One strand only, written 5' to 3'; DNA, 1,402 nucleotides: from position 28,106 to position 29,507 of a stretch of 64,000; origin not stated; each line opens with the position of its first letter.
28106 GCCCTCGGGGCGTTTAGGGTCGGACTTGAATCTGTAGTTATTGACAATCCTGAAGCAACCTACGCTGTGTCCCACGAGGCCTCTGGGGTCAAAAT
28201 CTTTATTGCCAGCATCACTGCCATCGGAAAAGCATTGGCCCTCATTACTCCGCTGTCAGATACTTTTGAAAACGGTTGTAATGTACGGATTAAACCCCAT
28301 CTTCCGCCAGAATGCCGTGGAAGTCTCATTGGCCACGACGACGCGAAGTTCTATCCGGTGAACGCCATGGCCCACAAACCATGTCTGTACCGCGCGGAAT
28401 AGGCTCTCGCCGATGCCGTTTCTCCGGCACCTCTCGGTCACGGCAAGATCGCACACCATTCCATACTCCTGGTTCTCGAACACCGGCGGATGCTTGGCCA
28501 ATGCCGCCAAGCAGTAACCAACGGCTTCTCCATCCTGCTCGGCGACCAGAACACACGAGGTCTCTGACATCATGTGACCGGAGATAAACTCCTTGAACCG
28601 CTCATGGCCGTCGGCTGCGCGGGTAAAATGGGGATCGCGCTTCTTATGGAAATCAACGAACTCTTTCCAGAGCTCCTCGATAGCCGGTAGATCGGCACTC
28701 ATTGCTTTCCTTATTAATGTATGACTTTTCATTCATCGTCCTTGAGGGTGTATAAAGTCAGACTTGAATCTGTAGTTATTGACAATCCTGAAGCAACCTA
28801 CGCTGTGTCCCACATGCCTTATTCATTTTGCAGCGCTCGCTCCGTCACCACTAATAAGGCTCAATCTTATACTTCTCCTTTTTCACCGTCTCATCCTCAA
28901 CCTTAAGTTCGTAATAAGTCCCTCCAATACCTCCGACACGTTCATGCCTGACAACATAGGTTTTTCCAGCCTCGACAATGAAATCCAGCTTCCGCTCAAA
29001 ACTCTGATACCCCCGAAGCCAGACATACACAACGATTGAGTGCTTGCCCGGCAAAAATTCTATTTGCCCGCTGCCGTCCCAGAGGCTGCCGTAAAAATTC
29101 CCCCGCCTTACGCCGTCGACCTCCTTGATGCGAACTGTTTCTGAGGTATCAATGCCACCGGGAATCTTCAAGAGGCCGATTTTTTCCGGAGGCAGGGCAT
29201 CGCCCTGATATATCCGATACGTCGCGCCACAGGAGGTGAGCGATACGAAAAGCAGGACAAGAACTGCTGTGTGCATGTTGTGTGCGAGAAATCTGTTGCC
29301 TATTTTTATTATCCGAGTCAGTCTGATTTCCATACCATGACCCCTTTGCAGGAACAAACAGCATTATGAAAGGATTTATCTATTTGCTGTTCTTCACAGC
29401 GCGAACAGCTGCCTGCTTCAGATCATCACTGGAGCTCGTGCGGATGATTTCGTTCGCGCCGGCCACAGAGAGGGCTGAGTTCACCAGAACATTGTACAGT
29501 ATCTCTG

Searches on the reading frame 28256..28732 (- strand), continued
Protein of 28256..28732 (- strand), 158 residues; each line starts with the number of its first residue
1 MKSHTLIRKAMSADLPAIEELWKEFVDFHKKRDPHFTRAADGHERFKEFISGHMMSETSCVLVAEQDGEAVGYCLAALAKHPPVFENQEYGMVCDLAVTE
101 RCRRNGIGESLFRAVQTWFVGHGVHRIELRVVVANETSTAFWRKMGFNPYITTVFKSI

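Call 60: find_encoding_contigs(protein=P0071, flank=4000, max_places=3)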
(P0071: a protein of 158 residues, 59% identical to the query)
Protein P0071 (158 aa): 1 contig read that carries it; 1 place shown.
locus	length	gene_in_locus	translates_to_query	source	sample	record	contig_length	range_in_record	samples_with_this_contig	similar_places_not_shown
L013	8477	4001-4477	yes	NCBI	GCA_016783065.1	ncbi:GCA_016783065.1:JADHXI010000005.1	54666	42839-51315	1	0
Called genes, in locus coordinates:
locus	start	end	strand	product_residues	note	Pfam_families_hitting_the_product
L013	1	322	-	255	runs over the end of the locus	PF23023:Anti-Pycsar_Apyc1, PF00753:Lactamase_B, PF12706:Lactamase_B_2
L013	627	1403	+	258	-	PF00378:ECH_1, PF16113:ECH_2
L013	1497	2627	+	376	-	PF00155:Aminotran_1_2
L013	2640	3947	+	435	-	PF02515:CoA_transf_3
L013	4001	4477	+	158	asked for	PF13302:Acetyltransf_3 (weak), PF13420:Acetyltransf_4, PF00583:Acetyltransf_1, PF13673:Acetyltransf_10, PF13508:Acetyltransf_7, PF08445:FR47 (weak)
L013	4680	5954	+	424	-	PF07690:MFS_1, PF06779:MFS_4 (weak), PF07690:MFS_1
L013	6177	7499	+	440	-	PF07994:NAD_binding_5, PF01658:Inos-1-P_synth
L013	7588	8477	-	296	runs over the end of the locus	PF02653:BPD_transp_2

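Call 61: find_encoding_contigs(protein=P0019, flank=4000, max_places=3)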
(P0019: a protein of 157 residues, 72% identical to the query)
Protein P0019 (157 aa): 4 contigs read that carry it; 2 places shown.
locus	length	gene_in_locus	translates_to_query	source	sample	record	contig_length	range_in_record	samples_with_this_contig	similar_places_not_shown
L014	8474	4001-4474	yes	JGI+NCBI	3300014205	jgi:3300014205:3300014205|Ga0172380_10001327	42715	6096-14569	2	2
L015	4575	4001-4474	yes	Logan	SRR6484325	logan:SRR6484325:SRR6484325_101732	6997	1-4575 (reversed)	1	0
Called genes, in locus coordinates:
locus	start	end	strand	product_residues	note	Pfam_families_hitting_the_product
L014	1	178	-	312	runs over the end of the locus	PF00294:PfkB, PF08543:Phos_pyr_kin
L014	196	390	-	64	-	PF01165:Ribosomal_S21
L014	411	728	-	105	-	-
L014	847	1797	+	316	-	PF00294:PfkB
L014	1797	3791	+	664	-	-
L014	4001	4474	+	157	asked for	PF13302:Acetyltransf_3 (weak), PF13420:Acetyltransf_4, PF00583:Acetyltransf_1, PF13673:Acetyltransf_10, PF13508:Acetyltransf_7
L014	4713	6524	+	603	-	PF05496:RuvB_N (faint), PF13177:DNA_pol3_delta2, PF00004:AAA, PF22608:DNAX_ATPase_lid, PF12169:DNA_pol3_gamma3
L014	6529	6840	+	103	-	PF02575:YbaB_DNA_bd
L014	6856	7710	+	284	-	PF03279:Lip_A_acyltrans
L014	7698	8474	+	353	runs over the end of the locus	PF01855:POR_N, PF02780:Transketolase_C (weak), PF17147:PFOR_II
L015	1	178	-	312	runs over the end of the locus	PF00294:PfkB, PF08543:Phos_pyr_kin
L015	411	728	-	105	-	-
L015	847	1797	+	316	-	PF00294:PfkB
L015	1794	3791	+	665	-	-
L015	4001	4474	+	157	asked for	PF13302:Acetyltransf_3 (weak), PF13420:Acetyltransf_4, PF00583:Acetyltransf_1, PF13673:Acetyltransf_10, PF13508:Acetyltransf_7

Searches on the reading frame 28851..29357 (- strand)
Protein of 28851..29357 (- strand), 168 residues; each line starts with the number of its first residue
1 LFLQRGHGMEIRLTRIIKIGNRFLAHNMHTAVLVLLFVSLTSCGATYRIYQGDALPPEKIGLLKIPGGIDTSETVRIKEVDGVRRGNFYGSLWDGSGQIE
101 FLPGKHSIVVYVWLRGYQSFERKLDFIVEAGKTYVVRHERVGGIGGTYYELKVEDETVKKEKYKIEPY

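Call 8: search_protein_families(library=pfam, proteins=[window:28851-29357:-], max_evalue=0.01)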
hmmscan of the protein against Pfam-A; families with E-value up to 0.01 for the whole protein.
window:28851-29357:- (168 aa): 0 families

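Call 9: search_protein_families(library=ncbifam, proteins=[window:28851-29357:-], max_evalue=0.01)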
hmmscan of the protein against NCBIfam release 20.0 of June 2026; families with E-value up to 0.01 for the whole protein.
window:28851-29357:- (168 aa): 0 families

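Call 23: find_related_loci(query=window:28851-29357:-, collection=genome_contigs, flank=10000)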
Query window:28851-29357:- (168 aa) in genome_contigs; peptide patterns used: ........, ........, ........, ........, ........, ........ (x = any residue, [..] = any of these).
151 stretches matched a pattern; 2 encode a relative of the query (tblastn E <= 1e-3); 1 distinct loci.
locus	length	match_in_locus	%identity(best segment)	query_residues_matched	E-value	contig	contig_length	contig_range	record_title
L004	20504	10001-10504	85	1-168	5e-96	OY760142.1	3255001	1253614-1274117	MAG: Nitrospirota bacterium isolate 41fe4016-ed88-40a2-aca4-2b8d86c50af7 genome assembly, chromosome: 1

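Call 33: search_protein_families(library=padloc, proteins=[L004:12295-15240:-, L004:15265-16368:-, L004:11895-12305:-], max_evalue=0.01)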
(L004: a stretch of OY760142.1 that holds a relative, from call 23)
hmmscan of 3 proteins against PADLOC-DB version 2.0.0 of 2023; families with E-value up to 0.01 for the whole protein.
L004:12295-15240:- (981 aa): 63 families (the best 25 are shown)
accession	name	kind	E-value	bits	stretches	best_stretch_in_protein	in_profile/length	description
PDLC03802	RTasHel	-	7.1e-51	171.8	2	9-360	4-308/675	DRT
PDLC00114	GajB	-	1.2e-47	160.9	2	9-356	6-345/635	UrvD helicase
PDLC00132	GajB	-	6.7e-47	158.5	2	24-379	17-357/625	UrvD helicase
PDLC00117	GajB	-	6.1e-44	148.5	2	11-310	16-301/604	UrvD helicase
PDLC00127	GajB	-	3.5e-42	142.7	2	8-312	6-290/594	UrvD helicase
PDLC00123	GajB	-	4.1e-34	116.1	3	229-309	178-257/540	UrvD helicase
PDLC00112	GajB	-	1.3e-33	114.5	2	9-307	5-291/581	UrvD helicase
PDLC00103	GajB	-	4.6e-33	113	2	18-383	23-356/612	UrvD helicase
PDLC00107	GajB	-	3.8e-30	103.1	2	26-299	31-286/587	UrvD helicase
PDLC00130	GajB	-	1.7e-28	97.3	1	10-309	3-288/589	UrvD helicase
PDLC00122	GajB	-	2.3e-28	97.4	2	231-311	166-247/502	UrvD helicase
PDLC00129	GajB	-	2.1e-27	94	1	9-308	10-306/594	UrvD helicase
PDLC00136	GajB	-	7.4e-27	92.4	3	231-306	210-284/570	UrvD helicase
PDLC00110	GajB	-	1e-24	85.1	2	15-356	50-404/725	UrvD helicase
PDLC00138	GajB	-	2.5e-24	83.9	2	230-311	223-304/581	UrvD helicase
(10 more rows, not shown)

L004:15265-16368:- (367 aa): 63 families (the best 25 are shown)
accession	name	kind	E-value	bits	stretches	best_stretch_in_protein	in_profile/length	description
PDLC03378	MTase_II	-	1.6e-81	272.3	1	27-359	2-328/344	Type II methyltransferase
PDLC00033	DruM2|DruM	-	6.5e-81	270.5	1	19-361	13-364/368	DNA cytosine methylase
PDLC03234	MTase_II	-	4.9e-70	234.7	1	26-357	3-362/375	Type II methyltransferase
PDLC03326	MTase_II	-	4.5e-67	225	1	25-361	2-376/412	Type II methyltransferase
PDLC03237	MTase_II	-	1e-53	180.5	2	29-196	795-967/1036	Type II methyltransferase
PDLC03272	MTase_II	-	1.1e-52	177.5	1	15-357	62-386/407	Type II methyltransferase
PDLC00026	DruM2|DruM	-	1.5e-48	164.1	1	25-360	2-317/336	DNA cytosine methylase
PDLC02648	DrmMII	-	1.7e-43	147.1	2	19-196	13-224/468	DrmMII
PDLC02650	DrmMII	-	3.9e-42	142.6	2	23-153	4-136/435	DrmMII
PDLC03343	MTase_II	-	4.8e-39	132.6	2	28-196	6-166/462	Type II methyltransferase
PDLC02649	DrmMII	-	9.7e-38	128.2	3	95-223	113-249/422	DrmMII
PDLC03225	MTase_II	-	1.1e-37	128.1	3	23-158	3-144/615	Type II methyltransferase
PDLC03279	MTase_II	-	9.5e-37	124.5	2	30-199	5-174/587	Type II methyltransferase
PDLC03307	MTase_II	-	2.9e-36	123.5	3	29-159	2-120/382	Type II methyltransferase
PDLC02656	DrmMII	-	3.5e-35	119.8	2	25-223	2-234/491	DrmMII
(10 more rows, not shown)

L004:11895-12305:- (136 aa): 1 family
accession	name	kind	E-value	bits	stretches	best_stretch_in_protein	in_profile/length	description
PDLC03397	Vsr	-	9.8e-23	79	1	2-119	2-121/156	Type II nicking endonuclease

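Call 34: search_protein_families(library=pfam, proteins=[L004:12295-15240:-, L004:15265-16368:-, L004:11895-12305:-], max_evalue=0.01)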
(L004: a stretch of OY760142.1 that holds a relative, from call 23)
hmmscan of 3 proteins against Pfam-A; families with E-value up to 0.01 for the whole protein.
L004:12295-15240:- (981 aa): 8 families
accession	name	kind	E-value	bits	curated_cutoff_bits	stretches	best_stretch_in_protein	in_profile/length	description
PF00580.27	UvrD-helicase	-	3.3e-55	188.1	23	1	11-286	1-271/271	UvrD/REP helicase N-terminal domain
PF12705.13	PDDEXK_1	-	6.2e-23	82.5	22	1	694-942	2-246/247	PD-(D/E)XK nuclease superfamily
PF13361.12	UvrD_C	-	8.1e-23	81.8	25.6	2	544-641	269-347/350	UvrD-like helicase C-terminal domain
PF13245.12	AAA_19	-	1.7e-17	64.3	25.1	1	26-269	14-132/134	AAA domain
PF13538.12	UvrD_C_2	-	1.1e-12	48.1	27.4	2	564-588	2-26/52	UvrD-like helicase C-terminal domain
PF01930.23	Cas_Cas4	-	6.2e-07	30.1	22.7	1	862-942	80-158/160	Domain of unknown function DUF83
PF13604.12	AAA_30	-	0.0023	18.1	27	0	25-75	20-67/191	AAA domain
PF01443.25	Viral_helicase1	-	0.0038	17.5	21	0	230-270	62-101/228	Viral superfamily 1 RNA helicase core domain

L004:15265-16368:- (367 aa): 2 families
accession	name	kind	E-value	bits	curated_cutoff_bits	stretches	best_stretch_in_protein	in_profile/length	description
PF00145.23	DNA_methylase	-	3.2e-57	194.9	22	1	29-355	2-320/324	C-5 cytosine-specific DNA methylase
PF09445.16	Methyltransf_15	-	5.5e-05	23.2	22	1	30-111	4-85/165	RNA cap guanine-N2 methyltransferase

L004:11895-12305:- (136 aa): 3 families
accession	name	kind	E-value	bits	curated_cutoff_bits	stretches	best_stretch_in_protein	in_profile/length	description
PF03852.21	Vsr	-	1e-29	102.6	27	1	3-71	2-70/74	DNA mismatch endonuclease Vsr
PF04480.18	DUF559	-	1.4e-06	28.5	20.6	1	90-132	66-108/109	Protein of unknown function (DUF559)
PF18741.7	MTES_1575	-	1.8e-06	28.4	38.2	1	89-132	53-96/96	REase_MTES_1575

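Call 35: find_homologous_proteins(query=window:28851-29357:-, max_evalue=0.00001)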
Query window:28851-29357:- (168 aa): 6 proteins with E <= 0.00001 among 75 candidates.
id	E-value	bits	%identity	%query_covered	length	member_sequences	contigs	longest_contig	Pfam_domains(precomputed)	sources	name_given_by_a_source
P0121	8.2e-102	356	100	95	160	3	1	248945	-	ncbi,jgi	-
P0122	1.5e-95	336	94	95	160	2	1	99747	-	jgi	-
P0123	5.0e-80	285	89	84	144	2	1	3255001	-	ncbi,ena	-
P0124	2.8e-62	228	77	73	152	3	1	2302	-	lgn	-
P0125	2.3e-52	195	88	60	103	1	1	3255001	-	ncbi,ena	-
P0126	5.1e-36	142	49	94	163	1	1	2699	-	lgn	-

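Call 36: find_encoding_contigs(protein=P0121, flank=10000, max_places=6)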
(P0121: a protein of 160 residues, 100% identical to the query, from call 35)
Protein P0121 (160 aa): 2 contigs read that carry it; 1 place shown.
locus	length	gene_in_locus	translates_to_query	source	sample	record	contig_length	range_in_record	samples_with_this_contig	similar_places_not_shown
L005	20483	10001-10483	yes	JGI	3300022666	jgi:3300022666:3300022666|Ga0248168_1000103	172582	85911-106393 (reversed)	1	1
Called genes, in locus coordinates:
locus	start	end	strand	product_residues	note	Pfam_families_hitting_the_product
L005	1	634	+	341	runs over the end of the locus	PF13484:Fer4_16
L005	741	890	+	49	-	-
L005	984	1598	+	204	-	PF02525:Flavodoxin_2, PF03358:FMN_red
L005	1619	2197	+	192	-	PF03975:CheD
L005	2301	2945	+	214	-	PF01739:CheR (faint), PF05175:MTS, PF13489:Methyltransf_23, PF13649:Methyltransf_25, PF13847:Methyltransf_31, PF08241:Methyltransf_11, PF08242:Methyltransf_12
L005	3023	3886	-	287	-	PF05368:NmrA, PF13460:NAD_binding_10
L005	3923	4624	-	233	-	PF04336:ACP_PD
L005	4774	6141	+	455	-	PF00656:Peptidase_C14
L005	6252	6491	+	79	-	-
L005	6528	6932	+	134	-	PF00293:NUDIX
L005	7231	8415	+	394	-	PF00669:Flagellin_N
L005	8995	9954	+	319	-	-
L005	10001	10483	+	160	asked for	-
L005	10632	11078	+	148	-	PF13420:Acetyltransf_4, PF00583:Acetyltransf_1, PF13673:Acetyltransf_10, PF13508:Acetyltransf_7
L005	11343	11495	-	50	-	-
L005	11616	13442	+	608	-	-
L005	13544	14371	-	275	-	-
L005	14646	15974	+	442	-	PF05057:DUF676, PF07819:PGAP1 (faint)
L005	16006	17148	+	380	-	PF13433:Peripla_BP_5, PF13458:Peripla_BP_6, PF01094:ANF_receptor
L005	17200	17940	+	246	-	PF04055:Radical_SAM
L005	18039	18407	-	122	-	PF21157:DksA_N, PF01258:zf-dskA_traR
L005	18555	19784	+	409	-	PF01590:GAF, PF13185:GAF_2 (weak), PF13492:GAF_3, PF01966:HD, PF13487:HD_5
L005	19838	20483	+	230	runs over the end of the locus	PF01713:Smr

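Call 37: find_encoding_contigs(protein=P0122, flank=10000, max_places=6)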
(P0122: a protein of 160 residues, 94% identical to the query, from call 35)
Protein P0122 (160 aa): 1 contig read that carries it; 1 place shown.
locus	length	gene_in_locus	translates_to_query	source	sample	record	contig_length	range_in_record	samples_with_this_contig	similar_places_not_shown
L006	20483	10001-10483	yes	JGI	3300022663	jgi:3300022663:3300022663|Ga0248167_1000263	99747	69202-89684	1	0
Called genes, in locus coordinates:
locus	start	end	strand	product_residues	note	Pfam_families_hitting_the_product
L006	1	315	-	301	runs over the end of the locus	PF05368:NmrA, PF13460:NAD_binding_10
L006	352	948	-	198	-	PF04336:ACP_PD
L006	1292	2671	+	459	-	-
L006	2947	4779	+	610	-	PF02368:Big_2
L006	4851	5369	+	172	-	-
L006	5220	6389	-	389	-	PF00089:Trypsin, PF13365:Trypsin_2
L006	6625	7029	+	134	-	PF00293:NUDIX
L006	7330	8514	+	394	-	PF00669:Flagellin_N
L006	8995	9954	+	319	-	-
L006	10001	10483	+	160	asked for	-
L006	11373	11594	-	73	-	-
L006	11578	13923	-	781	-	-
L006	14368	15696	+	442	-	PF05057:DUF676, PF06028:DUF915 (faint), PF07819:PGAP1 (faint)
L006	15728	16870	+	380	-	PF13433:Peripla_BP_5, PF13458:Peripla_BP_6, PF01094:ANF_receptor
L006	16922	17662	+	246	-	PF04055:Radical_SAM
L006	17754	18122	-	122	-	PF21157:DksA_N, PF01258:zf-dskA_traR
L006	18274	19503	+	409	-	PF01590:GAF, PF13185:GAF_2 (weak), PF13492:GAF_3, PF01966:HD, PF13487:HD_5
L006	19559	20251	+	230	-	PF01713:Smr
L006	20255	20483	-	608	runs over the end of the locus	PF06480:FtsH_ext, PF00004:AAA, PF17862:AAA_lid_3, PF01434:Peptidase_M41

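Call 38: find_encoding_contigs(protein=P0124, flank=10000, max_places=6)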
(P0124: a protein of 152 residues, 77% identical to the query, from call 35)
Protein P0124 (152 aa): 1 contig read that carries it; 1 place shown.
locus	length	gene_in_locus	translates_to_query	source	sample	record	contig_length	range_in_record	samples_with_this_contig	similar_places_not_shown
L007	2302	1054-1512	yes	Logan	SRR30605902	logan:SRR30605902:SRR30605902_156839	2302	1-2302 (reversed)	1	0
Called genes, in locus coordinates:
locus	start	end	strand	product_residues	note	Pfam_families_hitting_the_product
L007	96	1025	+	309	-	-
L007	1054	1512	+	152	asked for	-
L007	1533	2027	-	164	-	PF00877:NLPC_P60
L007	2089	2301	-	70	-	?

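Call 47: search_protein_families(library=padloc, proteins=[L006:11578-13923:-, L006:11373-11594:-], max_evalue=0.001)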
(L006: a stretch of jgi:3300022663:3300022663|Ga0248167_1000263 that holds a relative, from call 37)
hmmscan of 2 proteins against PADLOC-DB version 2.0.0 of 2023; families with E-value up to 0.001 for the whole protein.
L006:11578-13923:- (781 aa): 3 families
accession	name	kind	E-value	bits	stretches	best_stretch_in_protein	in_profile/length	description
PDLC02208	Ppl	-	3.3e-17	59.9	1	628-766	758-890/894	-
PDLC04678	PDC-M49A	-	5e-07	26.4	1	671-728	572-630/681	-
PDLC04679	PDC-M49A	-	6e-06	23.2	1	670-729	431-490/541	-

L006:11373-11594:- (73 aa): 0 families
